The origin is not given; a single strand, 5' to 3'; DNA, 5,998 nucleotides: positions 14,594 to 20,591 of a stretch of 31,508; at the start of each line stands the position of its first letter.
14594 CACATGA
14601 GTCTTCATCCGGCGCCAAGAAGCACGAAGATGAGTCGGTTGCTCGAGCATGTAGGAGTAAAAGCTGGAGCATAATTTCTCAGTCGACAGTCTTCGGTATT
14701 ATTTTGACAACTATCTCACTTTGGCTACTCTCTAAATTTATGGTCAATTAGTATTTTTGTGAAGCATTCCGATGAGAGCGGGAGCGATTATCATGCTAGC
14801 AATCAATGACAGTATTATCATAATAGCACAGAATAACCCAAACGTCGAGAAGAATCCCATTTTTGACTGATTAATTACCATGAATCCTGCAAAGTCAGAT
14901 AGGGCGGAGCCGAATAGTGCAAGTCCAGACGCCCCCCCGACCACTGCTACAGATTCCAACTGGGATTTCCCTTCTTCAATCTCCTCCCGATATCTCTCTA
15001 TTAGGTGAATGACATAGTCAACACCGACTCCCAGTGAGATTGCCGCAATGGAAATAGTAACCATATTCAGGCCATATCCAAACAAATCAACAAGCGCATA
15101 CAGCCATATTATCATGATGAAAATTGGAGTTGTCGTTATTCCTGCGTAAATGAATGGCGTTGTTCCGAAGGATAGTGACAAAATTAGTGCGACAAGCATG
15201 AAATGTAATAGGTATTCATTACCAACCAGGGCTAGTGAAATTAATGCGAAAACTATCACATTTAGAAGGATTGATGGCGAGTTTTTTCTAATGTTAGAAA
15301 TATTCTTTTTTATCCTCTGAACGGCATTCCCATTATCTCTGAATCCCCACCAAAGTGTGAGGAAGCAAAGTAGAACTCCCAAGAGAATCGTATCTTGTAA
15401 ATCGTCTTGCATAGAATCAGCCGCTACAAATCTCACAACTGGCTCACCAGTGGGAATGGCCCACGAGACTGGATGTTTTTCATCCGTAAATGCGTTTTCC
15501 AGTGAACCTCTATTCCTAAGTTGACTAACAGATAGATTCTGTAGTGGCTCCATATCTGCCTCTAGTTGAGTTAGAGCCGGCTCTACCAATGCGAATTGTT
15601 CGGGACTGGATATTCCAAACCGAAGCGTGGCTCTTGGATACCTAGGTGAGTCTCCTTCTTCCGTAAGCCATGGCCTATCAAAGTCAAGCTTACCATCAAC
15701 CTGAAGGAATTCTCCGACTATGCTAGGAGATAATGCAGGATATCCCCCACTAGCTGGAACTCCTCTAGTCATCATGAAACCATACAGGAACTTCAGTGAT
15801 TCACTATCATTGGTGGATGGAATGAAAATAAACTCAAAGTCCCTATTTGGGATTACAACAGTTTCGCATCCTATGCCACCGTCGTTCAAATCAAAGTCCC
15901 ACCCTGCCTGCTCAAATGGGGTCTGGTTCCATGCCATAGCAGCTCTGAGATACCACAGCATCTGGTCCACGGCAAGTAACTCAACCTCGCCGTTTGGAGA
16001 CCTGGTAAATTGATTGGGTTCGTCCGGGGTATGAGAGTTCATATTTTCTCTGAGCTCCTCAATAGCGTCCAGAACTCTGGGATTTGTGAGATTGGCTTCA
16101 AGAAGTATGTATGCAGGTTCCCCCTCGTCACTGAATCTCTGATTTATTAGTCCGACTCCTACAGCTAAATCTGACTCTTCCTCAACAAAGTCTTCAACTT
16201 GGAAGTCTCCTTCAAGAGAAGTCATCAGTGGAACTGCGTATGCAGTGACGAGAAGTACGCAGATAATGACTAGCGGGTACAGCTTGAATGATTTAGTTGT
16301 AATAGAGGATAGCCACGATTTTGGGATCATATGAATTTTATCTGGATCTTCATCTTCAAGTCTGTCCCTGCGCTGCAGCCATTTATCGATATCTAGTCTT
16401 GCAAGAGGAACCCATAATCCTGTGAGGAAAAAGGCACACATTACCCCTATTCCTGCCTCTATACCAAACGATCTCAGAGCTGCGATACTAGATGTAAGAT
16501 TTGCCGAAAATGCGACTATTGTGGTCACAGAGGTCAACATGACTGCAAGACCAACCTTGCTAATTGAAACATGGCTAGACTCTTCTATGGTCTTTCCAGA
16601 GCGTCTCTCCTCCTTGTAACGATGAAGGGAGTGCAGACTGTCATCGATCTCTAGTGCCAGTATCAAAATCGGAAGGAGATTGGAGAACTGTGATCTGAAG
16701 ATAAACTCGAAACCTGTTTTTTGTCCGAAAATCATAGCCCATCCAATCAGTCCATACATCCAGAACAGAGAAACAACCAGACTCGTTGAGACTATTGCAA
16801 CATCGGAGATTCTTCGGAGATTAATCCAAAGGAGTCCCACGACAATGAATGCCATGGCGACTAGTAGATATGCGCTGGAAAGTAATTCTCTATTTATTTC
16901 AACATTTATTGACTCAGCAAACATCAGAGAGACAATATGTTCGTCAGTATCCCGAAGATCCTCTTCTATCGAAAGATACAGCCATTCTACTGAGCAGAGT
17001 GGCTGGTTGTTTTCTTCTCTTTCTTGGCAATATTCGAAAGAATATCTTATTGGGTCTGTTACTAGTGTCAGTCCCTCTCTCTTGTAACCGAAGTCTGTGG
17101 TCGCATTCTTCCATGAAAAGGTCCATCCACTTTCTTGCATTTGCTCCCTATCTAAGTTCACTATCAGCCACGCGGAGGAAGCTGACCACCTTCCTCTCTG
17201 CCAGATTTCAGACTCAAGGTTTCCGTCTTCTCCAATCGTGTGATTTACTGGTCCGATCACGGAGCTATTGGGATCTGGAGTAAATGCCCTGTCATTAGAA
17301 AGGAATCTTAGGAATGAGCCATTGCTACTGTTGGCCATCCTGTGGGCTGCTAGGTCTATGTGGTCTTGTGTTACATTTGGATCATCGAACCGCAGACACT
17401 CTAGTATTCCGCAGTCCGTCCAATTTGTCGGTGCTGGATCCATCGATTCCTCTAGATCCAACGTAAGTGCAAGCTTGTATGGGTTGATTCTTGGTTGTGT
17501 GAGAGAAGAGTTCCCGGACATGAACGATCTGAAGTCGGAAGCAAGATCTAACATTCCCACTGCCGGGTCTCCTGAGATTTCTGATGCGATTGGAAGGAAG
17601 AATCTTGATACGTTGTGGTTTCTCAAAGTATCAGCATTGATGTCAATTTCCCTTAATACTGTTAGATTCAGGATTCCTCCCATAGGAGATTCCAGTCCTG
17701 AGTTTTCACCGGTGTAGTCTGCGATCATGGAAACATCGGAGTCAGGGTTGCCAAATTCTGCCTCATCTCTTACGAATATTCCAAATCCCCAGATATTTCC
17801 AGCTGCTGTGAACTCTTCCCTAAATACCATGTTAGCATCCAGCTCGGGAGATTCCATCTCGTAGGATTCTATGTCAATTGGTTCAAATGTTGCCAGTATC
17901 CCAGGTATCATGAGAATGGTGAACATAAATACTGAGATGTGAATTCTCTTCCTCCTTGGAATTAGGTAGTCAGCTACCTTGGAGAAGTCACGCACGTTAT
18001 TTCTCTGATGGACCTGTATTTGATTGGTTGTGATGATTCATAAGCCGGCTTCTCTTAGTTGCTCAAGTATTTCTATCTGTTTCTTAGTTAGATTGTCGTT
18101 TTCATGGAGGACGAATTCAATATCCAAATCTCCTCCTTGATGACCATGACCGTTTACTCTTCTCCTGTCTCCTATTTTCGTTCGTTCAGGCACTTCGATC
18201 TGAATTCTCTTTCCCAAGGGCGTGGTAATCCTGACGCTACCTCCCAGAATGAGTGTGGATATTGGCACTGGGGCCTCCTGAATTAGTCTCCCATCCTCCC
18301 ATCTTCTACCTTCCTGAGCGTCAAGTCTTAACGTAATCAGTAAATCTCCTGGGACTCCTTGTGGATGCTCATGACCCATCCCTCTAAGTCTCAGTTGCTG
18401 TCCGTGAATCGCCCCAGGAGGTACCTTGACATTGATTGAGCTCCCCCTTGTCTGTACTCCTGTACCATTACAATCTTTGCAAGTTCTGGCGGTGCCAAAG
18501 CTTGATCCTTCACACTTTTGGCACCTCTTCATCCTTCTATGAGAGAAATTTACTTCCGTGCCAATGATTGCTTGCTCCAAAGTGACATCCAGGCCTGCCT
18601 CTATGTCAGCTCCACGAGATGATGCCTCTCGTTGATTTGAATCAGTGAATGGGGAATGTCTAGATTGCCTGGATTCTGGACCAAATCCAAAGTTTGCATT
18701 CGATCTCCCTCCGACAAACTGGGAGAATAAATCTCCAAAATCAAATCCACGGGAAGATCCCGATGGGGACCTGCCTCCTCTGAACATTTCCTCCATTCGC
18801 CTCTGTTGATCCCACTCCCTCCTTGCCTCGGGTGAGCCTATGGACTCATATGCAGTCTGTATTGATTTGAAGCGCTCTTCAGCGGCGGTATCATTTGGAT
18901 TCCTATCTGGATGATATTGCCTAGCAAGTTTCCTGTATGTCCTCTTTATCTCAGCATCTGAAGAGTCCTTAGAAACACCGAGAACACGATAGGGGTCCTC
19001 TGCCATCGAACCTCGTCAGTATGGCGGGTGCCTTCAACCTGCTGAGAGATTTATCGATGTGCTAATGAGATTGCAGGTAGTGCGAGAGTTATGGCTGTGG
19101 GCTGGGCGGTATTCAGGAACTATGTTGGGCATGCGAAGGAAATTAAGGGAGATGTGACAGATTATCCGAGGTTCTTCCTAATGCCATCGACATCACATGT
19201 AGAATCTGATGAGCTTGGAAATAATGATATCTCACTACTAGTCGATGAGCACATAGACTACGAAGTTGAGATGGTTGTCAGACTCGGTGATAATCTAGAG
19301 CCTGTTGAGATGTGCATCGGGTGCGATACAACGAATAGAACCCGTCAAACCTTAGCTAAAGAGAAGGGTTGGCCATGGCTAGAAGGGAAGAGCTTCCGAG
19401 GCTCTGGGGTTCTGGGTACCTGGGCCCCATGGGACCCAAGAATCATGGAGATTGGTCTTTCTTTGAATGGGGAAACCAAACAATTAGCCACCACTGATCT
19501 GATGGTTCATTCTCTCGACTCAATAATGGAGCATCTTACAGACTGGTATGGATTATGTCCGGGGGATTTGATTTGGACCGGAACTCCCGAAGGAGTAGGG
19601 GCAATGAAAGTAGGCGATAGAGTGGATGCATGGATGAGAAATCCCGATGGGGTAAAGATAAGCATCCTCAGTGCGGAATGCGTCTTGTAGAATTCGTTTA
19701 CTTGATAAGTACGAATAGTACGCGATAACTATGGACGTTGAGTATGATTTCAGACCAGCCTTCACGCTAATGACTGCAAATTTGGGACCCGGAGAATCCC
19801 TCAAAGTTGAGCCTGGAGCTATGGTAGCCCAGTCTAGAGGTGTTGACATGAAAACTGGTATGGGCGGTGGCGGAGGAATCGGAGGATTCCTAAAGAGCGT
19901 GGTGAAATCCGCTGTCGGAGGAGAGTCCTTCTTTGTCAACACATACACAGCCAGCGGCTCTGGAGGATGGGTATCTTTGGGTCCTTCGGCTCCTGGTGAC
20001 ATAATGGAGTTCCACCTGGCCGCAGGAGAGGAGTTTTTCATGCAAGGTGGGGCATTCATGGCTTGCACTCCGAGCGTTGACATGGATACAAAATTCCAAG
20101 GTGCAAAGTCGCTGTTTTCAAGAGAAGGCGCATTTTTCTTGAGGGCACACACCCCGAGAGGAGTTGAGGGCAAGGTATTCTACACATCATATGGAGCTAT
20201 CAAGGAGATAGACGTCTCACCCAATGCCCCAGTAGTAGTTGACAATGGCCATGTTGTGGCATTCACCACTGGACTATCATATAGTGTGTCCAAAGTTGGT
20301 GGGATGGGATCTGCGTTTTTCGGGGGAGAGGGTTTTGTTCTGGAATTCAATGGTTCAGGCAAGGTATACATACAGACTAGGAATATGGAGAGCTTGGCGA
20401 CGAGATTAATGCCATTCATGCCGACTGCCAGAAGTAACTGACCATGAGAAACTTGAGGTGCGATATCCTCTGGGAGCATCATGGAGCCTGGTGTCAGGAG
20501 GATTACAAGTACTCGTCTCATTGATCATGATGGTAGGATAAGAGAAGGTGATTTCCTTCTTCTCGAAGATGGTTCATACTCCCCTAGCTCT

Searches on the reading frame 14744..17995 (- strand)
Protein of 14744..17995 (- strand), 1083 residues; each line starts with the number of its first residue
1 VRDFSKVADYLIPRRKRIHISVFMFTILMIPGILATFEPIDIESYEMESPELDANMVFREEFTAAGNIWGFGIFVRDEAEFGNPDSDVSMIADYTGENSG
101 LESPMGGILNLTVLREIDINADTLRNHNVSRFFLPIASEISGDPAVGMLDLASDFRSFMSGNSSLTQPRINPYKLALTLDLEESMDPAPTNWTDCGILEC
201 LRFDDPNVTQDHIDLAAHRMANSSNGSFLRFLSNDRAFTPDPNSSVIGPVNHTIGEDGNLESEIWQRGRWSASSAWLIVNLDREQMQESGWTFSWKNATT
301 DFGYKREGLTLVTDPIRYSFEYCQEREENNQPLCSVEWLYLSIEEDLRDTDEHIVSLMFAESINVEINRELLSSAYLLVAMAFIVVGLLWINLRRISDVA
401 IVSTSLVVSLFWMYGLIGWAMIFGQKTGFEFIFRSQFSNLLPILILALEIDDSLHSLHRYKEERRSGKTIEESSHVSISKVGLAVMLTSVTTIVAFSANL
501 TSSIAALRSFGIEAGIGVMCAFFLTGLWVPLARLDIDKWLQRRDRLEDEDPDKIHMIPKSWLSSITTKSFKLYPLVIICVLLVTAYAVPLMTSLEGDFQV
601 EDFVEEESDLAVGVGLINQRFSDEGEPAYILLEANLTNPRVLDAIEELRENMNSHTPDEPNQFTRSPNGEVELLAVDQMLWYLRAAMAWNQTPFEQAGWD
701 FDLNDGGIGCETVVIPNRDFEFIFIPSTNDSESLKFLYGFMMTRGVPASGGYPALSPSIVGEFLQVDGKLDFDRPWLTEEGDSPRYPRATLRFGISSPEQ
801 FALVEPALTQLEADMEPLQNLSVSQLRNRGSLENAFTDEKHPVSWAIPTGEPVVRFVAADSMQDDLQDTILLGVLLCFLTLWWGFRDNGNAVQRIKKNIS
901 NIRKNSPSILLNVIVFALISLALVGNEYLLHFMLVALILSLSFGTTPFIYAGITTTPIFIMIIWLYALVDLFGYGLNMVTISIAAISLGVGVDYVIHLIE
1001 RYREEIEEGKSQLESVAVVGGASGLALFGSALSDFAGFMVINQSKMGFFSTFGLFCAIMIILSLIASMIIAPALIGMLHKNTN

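Call 65: search_protein_families(library=pfam, proteins=[window:14744-17995:-], max_evalue=0.001)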
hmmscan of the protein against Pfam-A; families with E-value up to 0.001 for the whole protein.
window:14744-17995:- (1083 aa): 4 families
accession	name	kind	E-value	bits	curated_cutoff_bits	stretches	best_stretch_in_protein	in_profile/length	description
PF03176.21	MMPL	-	1.7e-19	70.4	20.5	2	933-1078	159-302/333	MMPL family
PF12349.14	Sterol-sensing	-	4.2e-11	43.4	22.3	1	421-527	22-127/153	Sterol-sensing domain of SREBP cleavage-activation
PF02460.24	Patched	-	9.9e-09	35.6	23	1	401-524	30-145/156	Patched SSD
PF00873.25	ACR_tran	-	2.8e-05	22.5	28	1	910-1081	319-492/1021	AcrB/AcrD/AcrF family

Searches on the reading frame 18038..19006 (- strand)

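Call 65: search_protein_families(library=pfam, proteins=[window:18038-19006:-], max_evalue=0.001)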
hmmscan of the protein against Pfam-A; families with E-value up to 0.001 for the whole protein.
window:18038-19006:- (322 aa): 2 families
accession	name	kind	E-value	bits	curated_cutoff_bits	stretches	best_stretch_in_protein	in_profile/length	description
PF01556.23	DnaJ_C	-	7e-24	85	26.6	1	135-290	1-133/152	DnaJ C terminal domain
PF00226.36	DnaJ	-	9.9e-24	83.7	27.8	1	4-66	1-63/63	DnaJ domain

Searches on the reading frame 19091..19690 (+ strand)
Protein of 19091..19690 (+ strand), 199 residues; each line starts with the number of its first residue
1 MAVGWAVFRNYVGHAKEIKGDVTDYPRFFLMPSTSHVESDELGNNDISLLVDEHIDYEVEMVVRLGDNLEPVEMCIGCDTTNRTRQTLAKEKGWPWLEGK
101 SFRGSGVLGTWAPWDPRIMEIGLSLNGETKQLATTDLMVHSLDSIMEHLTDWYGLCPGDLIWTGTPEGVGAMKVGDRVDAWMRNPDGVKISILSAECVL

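Call 65: search_protein_families(library=pfam, proteins=[window:19091-19690:+], max_evalue=0.001)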
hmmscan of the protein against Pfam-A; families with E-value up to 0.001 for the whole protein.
window:19091-19690:+ (199 aa): 1 family
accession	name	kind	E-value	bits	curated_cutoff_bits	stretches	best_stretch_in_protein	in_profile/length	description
PF01557.24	FAA_hydrolase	-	5.9e-30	105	23.9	1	5-182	3-203/214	Fumarylacetoacetate (FAA) hydrolase C-terminal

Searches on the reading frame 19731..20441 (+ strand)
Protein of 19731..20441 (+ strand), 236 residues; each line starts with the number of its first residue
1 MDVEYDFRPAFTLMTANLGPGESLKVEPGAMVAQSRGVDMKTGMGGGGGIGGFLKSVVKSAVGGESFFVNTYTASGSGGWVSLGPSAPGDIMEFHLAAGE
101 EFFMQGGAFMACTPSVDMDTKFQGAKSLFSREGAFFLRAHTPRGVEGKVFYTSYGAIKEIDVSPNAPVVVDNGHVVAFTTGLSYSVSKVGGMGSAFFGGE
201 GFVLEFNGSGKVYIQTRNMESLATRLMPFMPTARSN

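Call 65: search_protein_families(library=pfam, proteins=[window:19731-20441:+], max_evalue=0.001)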
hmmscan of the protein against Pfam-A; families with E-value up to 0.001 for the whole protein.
window:19731-20441:+ (236 aa): 1 family
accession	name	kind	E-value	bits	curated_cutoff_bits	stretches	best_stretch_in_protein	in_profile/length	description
PF01987.23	AIM24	-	1.2e-59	201.9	25.7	1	10-217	7-205/205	Mitochondrial biogenesis AIM24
